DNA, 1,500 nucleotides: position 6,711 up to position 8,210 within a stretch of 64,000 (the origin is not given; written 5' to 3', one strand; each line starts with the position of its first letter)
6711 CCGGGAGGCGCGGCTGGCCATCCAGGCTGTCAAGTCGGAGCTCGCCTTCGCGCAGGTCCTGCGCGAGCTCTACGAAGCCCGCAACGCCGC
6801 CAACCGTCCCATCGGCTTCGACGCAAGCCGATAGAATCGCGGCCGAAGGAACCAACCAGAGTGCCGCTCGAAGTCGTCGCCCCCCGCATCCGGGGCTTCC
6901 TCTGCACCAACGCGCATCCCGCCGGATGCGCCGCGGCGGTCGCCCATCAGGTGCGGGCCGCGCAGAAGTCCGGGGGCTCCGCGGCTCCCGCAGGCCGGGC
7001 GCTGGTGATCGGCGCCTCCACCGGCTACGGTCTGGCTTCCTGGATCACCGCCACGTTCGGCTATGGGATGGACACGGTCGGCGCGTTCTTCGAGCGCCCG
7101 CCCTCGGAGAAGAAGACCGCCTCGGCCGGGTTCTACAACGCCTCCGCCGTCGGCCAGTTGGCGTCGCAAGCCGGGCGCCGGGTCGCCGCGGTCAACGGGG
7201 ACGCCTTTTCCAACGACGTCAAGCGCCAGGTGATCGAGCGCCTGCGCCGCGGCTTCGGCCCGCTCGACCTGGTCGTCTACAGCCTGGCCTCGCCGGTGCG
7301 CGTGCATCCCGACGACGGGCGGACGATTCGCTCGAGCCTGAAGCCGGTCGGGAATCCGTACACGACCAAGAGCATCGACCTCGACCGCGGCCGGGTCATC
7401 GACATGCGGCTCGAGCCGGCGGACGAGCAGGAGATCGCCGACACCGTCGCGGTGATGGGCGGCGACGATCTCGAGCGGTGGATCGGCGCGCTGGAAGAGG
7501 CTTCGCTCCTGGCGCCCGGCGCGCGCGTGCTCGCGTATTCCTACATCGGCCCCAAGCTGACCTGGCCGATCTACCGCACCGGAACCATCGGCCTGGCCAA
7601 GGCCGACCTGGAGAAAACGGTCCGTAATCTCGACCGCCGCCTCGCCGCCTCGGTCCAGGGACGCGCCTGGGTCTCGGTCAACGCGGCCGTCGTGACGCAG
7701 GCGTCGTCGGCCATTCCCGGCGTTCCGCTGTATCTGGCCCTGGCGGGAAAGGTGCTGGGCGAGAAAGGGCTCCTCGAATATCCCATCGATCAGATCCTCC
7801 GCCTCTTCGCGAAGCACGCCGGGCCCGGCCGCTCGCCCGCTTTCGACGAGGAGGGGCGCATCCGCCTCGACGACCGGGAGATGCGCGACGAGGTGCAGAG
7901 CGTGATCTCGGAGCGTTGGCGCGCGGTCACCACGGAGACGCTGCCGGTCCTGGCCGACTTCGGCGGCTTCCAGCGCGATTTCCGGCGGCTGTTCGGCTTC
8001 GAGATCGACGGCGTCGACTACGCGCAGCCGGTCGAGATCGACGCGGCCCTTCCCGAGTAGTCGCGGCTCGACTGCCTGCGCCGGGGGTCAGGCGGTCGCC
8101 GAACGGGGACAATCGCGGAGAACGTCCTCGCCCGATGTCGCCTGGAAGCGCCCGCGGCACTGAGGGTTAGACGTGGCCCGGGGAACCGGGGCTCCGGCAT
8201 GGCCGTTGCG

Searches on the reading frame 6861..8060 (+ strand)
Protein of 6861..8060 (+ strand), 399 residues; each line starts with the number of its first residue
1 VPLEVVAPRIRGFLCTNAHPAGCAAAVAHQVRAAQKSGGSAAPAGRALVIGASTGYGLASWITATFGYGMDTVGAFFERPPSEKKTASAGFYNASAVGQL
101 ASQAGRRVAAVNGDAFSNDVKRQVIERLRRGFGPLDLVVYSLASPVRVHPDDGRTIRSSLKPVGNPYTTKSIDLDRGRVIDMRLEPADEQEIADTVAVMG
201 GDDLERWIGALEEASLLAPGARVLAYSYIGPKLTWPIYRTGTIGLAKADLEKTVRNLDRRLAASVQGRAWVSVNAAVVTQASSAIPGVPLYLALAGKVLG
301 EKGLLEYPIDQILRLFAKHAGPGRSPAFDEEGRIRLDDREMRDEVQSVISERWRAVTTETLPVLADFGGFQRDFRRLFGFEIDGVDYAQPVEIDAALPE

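Call 53: search_protein_families(library=pfam, proteins=[window:6861-8060:+], max_evalue=0.00001)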
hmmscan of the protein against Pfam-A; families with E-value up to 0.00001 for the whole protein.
window:6861-8060:+ (399 aa): 3 families
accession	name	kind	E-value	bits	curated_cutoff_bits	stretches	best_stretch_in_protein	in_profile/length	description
PF12241.14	Enoyl_reductase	-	4.4e-89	298.3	22.1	1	85-318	1-233/236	Trans-2-enoyl-CoA reductase catalytic region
PF12242.14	Eno-Rase_NADH_b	-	2.5e-28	98.1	23.4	1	6-83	2-79/79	NAD(P)H binding domain of trans-2-enoyl-CoA reductase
PF07055.18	Eno-Rase_FAD_bd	-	4e-25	88.4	25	1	328-391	1-64/64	Enoyl reductase FAD binding domain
